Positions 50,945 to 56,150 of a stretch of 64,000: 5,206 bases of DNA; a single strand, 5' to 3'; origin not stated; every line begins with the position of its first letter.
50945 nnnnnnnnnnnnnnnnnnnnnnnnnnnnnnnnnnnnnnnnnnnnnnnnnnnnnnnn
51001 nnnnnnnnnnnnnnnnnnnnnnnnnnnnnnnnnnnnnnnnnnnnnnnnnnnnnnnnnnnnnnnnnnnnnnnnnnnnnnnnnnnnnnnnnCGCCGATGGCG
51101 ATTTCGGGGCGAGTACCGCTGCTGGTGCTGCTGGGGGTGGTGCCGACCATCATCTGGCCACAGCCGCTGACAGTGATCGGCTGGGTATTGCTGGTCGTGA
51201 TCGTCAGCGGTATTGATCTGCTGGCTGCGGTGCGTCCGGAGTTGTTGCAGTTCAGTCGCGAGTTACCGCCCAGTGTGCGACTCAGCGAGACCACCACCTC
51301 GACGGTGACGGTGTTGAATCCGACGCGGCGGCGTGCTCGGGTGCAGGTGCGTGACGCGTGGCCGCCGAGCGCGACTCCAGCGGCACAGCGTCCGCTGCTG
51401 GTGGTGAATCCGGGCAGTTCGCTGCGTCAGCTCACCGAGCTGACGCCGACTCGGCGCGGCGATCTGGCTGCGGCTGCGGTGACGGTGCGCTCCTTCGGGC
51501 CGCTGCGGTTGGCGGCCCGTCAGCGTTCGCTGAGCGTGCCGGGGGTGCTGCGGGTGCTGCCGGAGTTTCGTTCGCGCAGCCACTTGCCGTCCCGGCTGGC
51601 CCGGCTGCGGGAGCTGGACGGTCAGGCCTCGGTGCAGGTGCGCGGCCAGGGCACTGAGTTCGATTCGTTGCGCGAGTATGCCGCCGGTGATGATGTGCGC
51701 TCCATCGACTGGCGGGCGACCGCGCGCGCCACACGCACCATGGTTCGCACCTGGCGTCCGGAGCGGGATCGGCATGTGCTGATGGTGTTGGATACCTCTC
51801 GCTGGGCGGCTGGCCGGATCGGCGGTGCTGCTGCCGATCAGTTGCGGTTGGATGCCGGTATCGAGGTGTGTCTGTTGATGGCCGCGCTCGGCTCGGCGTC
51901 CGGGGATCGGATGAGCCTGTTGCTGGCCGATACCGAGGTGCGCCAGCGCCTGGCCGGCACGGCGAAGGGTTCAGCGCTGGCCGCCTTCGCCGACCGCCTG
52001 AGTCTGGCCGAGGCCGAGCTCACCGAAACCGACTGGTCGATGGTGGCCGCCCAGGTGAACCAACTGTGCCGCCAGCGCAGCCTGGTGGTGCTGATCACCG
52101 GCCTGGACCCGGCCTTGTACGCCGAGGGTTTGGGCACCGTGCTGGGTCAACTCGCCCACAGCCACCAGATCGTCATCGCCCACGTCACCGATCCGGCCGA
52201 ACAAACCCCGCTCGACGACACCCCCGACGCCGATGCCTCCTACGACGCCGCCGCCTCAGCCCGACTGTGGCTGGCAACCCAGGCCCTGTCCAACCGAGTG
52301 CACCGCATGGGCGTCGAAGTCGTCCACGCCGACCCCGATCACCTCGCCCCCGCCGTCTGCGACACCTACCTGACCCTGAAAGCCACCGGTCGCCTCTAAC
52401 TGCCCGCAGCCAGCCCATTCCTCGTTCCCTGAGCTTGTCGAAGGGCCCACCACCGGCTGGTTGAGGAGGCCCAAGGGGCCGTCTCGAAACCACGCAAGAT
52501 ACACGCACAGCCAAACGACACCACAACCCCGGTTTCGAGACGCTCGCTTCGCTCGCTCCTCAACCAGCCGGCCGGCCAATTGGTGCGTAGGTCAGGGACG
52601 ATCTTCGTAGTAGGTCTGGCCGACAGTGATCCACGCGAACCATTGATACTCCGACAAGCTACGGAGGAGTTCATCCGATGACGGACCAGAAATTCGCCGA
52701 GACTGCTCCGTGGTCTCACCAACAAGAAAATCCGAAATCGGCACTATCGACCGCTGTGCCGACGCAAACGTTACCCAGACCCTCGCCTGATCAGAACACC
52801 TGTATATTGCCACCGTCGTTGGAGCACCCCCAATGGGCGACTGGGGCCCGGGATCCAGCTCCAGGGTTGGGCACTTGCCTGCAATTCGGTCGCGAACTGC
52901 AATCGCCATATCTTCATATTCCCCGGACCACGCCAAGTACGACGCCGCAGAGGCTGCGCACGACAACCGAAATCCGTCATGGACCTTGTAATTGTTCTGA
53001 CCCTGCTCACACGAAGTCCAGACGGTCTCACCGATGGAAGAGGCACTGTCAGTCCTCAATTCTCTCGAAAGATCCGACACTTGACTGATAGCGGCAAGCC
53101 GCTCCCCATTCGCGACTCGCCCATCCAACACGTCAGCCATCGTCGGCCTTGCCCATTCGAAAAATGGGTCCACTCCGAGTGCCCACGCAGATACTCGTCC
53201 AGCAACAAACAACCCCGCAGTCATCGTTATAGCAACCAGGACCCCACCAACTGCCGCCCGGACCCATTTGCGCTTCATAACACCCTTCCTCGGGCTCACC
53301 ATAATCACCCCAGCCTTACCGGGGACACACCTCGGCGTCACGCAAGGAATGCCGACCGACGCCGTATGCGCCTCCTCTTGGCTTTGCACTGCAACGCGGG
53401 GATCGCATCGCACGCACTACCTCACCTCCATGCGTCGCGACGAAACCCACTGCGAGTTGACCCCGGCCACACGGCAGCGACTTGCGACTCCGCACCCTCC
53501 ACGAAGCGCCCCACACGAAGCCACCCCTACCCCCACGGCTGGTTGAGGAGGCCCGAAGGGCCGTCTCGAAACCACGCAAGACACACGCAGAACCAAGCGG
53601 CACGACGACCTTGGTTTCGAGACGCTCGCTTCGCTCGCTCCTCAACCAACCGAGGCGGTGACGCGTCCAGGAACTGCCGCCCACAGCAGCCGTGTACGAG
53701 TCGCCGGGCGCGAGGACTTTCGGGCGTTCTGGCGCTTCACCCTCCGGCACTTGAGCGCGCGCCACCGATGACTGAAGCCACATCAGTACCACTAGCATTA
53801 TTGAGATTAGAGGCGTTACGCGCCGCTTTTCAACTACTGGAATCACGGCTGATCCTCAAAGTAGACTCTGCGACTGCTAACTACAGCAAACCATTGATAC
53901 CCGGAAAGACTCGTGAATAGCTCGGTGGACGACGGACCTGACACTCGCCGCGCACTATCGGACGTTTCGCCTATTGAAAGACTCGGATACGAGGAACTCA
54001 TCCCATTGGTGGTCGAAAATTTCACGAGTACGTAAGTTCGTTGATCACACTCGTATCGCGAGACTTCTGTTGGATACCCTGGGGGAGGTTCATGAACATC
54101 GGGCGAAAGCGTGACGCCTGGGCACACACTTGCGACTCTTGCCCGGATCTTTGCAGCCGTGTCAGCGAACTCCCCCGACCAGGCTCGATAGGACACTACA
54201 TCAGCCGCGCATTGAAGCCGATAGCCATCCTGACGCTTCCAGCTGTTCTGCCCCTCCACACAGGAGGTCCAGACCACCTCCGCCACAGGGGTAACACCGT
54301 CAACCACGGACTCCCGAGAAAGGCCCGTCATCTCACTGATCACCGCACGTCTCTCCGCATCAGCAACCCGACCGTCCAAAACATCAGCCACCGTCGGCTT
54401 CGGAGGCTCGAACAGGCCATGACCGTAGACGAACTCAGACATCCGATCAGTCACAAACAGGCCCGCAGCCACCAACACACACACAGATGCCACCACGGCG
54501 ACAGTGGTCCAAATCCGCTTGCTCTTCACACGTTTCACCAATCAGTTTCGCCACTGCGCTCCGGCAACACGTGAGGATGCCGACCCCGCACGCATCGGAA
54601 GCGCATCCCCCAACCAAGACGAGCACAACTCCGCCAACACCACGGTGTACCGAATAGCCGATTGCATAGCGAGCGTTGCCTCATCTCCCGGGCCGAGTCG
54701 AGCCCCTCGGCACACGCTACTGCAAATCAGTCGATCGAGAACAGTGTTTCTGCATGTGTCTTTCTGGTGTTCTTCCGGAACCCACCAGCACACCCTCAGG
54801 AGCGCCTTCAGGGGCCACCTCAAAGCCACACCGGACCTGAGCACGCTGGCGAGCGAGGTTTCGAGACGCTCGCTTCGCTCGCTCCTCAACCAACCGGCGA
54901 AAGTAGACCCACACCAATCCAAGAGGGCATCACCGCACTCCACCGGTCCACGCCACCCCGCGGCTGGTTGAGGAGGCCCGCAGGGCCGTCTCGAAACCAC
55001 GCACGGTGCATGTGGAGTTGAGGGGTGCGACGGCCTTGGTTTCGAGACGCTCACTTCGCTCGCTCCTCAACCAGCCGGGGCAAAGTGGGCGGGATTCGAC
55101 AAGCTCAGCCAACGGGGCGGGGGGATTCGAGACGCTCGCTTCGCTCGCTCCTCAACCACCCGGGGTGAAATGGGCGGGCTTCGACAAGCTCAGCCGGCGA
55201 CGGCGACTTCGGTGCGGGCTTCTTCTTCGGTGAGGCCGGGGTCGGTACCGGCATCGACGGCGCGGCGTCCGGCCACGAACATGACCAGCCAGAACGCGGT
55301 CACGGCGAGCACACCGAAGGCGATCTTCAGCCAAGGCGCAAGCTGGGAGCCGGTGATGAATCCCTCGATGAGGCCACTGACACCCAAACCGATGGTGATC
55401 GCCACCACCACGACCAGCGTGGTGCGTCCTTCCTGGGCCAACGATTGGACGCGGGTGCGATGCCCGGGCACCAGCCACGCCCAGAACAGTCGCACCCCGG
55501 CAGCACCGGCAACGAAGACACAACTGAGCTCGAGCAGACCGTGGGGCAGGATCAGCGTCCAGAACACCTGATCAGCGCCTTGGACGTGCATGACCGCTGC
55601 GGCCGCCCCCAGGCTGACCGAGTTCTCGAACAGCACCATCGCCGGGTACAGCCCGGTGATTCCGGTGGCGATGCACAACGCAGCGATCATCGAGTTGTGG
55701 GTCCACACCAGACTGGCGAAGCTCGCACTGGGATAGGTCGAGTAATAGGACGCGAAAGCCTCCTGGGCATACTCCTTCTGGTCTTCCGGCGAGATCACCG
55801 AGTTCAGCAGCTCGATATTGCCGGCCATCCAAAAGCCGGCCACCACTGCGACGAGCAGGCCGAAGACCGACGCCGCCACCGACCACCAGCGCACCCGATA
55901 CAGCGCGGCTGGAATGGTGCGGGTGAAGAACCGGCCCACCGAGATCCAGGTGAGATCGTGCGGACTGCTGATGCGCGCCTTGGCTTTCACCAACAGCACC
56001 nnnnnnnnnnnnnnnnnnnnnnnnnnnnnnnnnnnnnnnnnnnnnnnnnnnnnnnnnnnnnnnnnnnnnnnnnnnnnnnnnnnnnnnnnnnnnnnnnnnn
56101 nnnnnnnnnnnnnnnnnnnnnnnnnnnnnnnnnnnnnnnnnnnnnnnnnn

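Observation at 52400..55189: Lower-GC 2.8-kb islet bounded by repeat clusters splits the conserved MoxR/DUF58 - SpoIIM-like - RDD cluster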

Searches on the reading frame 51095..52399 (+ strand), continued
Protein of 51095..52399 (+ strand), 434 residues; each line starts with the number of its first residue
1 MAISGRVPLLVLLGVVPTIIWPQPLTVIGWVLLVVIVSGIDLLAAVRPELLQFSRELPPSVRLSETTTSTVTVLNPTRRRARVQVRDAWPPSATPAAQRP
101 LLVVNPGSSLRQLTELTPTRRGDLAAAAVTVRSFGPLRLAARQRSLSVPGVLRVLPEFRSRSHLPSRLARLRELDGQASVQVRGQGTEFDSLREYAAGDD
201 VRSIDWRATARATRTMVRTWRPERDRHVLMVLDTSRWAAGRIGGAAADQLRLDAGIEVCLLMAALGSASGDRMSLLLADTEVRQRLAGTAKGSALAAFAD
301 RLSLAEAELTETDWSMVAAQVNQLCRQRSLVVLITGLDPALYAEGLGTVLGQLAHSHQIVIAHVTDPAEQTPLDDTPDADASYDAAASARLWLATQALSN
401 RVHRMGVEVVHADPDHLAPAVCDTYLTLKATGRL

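Call 58: search_protein_families(library=pfam, proteins=[L056:11385-12089:+, L007:9950-11134:+, L063:11320-12507:+, L043:11544-13037:-, L012:2721-3995:+, L040:2815-4191:-, L045:12408-12974:-], max_evalue=0.01)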
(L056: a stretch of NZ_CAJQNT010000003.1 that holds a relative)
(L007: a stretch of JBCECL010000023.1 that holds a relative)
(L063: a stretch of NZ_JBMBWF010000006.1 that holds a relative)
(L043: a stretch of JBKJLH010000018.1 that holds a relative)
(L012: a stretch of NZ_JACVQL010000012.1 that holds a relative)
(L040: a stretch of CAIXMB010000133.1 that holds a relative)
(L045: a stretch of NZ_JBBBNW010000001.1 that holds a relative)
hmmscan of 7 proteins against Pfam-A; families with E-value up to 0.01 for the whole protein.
L056:11385-12089:+ (234 aa): 1 family
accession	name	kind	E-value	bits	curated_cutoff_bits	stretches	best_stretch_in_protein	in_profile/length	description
PF00230.25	MIP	-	1.5e-40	139.8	25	1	6-226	3-221/222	Major intrinsic protein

L007:9950-11134:+ (394 aa): 1 family
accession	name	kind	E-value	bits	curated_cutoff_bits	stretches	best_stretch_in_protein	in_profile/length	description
PF06224.18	AlkZ-like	-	2.2e-74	251.5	25.9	1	37-378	1-329/329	DNA glycosylase AlkZ-like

L063:11320-12507:+ (395 aa): 1 family
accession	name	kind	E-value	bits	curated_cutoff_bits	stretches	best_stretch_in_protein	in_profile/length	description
PF07907.16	YibE_F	-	9.7e-67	225.4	27.2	1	144-381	1-240/241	YibE/F-like protein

L043:11544-13037:- (497 aa): 2 families
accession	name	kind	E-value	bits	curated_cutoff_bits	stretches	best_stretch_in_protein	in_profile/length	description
PF00199.24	Catalase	-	1.6e-177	590.8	25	1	6-386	1-382/383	Catalase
PF06628.17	Catalase-rel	-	1.1e-18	67.5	30.1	1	414-478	2-65/65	Catalase-related immune-responsive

L012:2721-3995:+ (424 aa): 2 families
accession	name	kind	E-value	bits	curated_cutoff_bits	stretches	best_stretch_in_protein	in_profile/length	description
PF06722.18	EryCIII-like_C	-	2.2e-19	70.3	31.7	1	281-408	4-131/145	Erythromycin biosynthesis protein CIII-like, C-terminal domain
PF00201.24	UDPGT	-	7.6e-09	35.3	19.5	1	218-402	237-418/499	UDP-glucoronosyl and UDP-glucosyl transferase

L040:2815-4191:- (458 aa): 2 families
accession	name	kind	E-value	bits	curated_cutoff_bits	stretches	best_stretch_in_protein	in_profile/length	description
PF07690.21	MFS_1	-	8.7e-33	114.1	33.4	1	33-377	3-340/347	Major Facilitator Superfamily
PF05977.19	MFS_3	-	3.4e-29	102.1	27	1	23-444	7-419/524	Transmembrane secretion effector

L045:12408-12974:- (188 aa): 3 families
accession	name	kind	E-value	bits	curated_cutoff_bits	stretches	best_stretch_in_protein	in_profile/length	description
PF13560.12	HTH_31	-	3.5e-06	27.7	27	1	8-64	1-58/64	Helix-turn-helix domain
PF01381.28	HTH_3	-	1.7e-05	25.2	23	1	14-62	2-50/55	Helix-turn-helix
PF12844.13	HTH_19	-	5.2e-05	23.5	30.2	1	10-45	1-39/64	Helix-turn-helix domain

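Call 65: find_encoding_contigs(protein=P0123, flank=10000, max_places=8)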
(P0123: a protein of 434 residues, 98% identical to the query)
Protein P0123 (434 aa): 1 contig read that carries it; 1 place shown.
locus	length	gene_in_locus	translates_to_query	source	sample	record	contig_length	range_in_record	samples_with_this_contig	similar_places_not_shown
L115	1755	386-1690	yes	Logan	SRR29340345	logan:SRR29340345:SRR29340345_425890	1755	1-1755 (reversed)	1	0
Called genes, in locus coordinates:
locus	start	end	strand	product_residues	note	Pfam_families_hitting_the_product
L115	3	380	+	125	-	?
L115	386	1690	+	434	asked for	PF01882:DUF58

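Call 66: find_encoding_contigs(protein=P0126, flank=10000, max_places=4)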
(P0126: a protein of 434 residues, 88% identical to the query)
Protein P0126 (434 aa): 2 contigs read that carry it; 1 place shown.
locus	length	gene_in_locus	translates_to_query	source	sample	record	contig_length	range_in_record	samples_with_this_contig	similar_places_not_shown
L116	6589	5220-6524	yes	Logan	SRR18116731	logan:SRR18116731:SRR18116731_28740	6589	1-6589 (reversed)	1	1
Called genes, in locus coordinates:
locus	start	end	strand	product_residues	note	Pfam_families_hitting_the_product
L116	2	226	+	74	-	?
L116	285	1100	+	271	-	PF00376:MerR, PF13411:MerR_1, PF06445:GyrI-like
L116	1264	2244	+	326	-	PF25231:DUF7847, PF10110:GPDPase_memb (weak)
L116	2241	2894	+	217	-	PF13559:DUF4129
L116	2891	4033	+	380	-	PF14258:DUF4350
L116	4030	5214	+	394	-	PF20030:bpMoxR, PF07726:AAA_3, PF07728:AAA_5, PF17863:AAA_lid_2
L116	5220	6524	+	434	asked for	PF01882:DUF58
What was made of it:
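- Tried and rejected: Look-ups of the 98% and 88% DUF58 relatives were uninformative, because both contigs end 65 nt after DUF58, in the repeats (calls 65, 66).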

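Call 75: search_protein_families(library=ncbifam, proteins=[window:51095-52399:+], max_evalue=0.01)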
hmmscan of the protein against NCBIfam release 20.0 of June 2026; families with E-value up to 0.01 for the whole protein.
window:51095-52399:+ (434 aa): 0 families

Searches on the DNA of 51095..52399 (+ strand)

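Call 85: search_rna_families(source=L033, start=11200, end=17300, threshold=gathering)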
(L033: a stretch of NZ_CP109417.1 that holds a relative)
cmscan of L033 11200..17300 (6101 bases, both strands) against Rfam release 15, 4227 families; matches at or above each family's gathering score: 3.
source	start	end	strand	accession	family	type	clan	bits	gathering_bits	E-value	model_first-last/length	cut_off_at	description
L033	11619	14742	-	RF02541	LSU_rRNA_bacteria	Gene; rRNA;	CL00112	2750.4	50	0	1-2925/2925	no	Bacterial large subunit ribosomal RNA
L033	15070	16593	-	RF00177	SSU_rRNA_bacteria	Gene; rRNA;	CL00111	1583.8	50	0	1-1533/1533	no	Bacterial small subunit ribosomal RNA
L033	11421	11537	-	RF00001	5S_rRNA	Gene; rRNA;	CL00113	98.1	38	3.6e-21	1-120/120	no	5S ribosomal RNA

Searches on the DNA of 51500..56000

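Call 12: search_rna_families(source=window, start=51500, end=56000, threshold=evalue, max_evalue=1)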
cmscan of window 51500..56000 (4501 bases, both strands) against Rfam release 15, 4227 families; matches with E-value up to 1: 1.
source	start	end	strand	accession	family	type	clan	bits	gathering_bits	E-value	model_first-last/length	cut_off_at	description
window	54955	55083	-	RF00446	mir-133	Gene; miRNA;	-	19.2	55.5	0.96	1-74/74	no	mir-133 microRNA precursor family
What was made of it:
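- On Integron cassette array: No Rfam match (call 12).
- Closest known: Integron gene cassettes with attC hairpins. Different: No RNA or structure family matched (call 12).
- Tried and rejected: Rfam at E <= 1 over 51500-56000: only a chance mir-133 hit on hairpin R (call 12).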

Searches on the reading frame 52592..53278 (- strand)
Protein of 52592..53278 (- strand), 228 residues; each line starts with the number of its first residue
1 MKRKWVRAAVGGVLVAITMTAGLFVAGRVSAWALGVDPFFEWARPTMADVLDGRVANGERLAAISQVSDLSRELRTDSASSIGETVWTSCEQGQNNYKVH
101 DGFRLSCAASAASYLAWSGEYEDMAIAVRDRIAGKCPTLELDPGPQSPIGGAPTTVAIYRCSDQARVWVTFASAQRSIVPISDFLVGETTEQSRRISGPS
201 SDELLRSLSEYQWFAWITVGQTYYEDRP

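Call 8: search_protein_families(library=pfam, proteins=[window:52592-53278:-], max_evalue=0.01)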
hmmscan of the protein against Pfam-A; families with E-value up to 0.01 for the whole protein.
window:52592-53278:- (228 aa): 0 families

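Call 75: search_protein_families(library=ncbifam, proteins=[window:52592-53278:-], max_evalue=0.01)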
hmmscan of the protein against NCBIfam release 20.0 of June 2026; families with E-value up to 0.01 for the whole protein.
window:52592-53278:- (228 aa): 0 families

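Call 76: search_protein_families(library=padloc, proteins=[window:52592-53278:-], max_evalue=0.01)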
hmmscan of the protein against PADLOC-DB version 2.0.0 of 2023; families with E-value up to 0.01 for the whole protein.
window:52592-53278:- (228 aa): 0 families
